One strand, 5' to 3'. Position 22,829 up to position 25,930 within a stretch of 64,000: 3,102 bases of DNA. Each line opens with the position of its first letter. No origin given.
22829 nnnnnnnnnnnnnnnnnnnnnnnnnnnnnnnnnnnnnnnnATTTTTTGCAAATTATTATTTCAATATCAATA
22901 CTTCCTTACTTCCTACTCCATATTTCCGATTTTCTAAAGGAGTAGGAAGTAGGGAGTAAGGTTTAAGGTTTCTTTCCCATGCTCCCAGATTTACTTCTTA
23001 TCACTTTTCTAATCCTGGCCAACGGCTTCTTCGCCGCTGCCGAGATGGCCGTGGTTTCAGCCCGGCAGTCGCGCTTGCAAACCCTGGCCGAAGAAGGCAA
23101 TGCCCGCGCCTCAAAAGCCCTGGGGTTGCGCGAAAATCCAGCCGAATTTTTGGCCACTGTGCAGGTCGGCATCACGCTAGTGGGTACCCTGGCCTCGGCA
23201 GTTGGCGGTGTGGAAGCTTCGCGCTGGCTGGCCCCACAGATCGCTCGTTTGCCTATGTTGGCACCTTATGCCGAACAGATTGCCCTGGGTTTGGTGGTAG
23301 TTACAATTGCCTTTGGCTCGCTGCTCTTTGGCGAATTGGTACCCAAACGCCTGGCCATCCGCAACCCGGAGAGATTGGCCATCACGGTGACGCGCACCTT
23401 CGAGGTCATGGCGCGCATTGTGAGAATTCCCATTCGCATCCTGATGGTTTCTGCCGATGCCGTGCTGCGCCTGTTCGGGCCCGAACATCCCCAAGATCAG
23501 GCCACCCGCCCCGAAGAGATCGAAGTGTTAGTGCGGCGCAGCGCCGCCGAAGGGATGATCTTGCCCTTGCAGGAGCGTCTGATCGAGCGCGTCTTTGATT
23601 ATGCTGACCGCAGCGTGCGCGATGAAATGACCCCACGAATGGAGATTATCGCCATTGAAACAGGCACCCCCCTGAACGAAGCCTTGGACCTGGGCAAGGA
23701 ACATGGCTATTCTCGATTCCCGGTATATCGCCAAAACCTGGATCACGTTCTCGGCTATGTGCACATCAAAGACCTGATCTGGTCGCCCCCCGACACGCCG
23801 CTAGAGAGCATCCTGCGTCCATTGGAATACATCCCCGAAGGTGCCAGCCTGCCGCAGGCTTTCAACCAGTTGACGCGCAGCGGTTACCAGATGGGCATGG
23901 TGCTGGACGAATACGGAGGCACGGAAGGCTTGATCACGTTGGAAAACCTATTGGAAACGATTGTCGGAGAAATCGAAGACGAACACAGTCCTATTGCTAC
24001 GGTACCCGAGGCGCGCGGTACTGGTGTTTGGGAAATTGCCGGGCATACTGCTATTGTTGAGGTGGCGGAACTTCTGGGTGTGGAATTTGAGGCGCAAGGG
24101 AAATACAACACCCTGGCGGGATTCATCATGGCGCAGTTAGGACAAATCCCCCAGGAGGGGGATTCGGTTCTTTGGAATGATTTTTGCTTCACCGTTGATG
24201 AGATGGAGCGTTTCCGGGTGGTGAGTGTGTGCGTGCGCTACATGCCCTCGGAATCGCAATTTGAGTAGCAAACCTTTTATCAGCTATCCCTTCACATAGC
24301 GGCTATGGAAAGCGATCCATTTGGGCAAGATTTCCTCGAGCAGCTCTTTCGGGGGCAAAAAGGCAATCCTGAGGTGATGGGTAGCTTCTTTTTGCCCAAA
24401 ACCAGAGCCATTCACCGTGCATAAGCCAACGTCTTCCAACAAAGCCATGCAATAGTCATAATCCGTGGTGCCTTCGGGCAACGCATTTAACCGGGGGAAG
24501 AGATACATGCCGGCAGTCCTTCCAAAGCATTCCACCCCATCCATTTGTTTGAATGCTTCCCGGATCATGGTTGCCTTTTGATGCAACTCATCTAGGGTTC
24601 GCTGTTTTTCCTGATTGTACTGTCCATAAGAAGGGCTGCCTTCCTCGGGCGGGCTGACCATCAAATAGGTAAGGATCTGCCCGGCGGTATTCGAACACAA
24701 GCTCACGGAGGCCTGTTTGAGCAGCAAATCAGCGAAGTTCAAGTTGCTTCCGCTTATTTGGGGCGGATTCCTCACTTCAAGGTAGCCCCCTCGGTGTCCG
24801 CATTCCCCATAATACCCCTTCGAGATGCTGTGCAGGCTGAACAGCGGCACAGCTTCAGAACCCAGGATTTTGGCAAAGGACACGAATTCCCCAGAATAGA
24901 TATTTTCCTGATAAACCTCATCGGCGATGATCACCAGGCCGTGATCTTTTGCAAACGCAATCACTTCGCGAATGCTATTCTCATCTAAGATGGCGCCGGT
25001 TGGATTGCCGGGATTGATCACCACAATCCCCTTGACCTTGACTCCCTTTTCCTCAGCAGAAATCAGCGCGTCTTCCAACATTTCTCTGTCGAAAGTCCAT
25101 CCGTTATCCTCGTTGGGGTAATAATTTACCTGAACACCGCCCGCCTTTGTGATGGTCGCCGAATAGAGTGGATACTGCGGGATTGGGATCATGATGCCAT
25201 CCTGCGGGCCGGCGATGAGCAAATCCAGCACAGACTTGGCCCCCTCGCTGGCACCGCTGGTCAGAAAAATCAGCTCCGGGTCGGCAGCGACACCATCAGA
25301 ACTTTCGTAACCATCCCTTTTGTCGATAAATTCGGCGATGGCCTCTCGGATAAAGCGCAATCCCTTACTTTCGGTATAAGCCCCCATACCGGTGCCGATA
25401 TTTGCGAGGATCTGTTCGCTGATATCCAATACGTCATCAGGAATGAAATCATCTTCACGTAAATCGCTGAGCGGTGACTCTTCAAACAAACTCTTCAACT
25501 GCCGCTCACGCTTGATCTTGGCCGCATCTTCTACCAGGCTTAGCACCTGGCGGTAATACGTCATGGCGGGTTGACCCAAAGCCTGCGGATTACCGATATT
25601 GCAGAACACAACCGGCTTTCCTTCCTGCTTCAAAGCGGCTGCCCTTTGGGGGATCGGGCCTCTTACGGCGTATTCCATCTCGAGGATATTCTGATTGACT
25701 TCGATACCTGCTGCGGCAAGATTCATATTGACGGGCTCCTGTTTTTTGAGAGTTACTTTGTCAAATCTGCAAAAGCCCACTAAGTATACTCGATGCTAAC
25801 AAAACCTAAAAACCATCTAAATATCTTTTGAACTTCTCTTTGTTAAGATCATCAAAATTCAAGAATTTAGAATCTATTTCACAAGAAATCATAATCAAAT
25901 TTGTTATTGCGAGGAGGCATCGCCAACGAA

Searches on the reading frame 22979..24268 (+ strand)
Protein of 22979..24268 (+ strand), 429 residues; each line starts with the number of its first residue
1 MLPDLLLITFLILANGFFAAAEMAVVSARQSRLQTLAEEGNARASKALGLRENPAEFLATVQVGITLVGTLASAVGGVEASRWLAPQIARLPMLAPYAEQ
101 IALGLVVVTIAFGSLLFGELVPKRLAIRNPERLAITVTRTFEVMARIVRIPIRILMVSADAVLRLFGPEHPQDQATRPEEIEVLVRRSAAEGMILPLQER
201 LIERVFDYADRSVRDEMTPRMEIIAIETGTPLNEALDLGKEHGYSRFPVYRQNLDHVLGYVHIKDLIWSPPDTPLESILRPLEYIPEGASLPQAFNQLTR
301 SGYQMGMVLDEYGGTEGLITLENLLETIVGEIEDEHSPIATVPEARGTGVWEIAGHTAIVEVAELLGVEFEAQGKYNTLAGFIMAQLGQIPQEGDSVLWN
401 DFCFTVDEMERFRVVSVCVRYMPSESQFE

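Call 20: search_protein_families(library=pfam, proteins=[window:22979-24268:+])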
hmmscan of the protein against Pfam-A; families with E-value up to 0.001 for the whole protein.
window:22979-24268:+ (429 aa): 3 families
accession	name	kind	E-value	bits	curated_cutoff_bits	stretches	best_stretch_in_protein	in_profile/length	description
PF01595.25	CNNM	-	1e-43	149.6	28.4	1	6-194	1-177/181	Cyclin M transmembrane N-terminal domain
PF03471.22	CorC_HlyC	-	3.3e-19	69.1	27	1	346-420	3-78/81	Transporter associated domain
PF00571.33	CBS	-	9e-13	48.8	24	2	214-267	2-52/57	CBS domain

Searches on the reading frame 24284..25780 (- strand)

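Call 20: search_protein_families(library=pfam, proteins=[window:24284-25780:-])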
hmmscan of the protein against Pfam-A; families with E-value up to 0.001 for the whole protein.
window:24284-25780:- (498 aa): 1 family
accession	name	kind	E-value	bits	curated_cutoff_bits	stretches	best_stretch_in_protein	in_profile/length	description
PF00155.27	Aminotran_1_2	-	2.9e-43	148.9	19.7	1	123-482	28-355/361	Aminotransferase class I and II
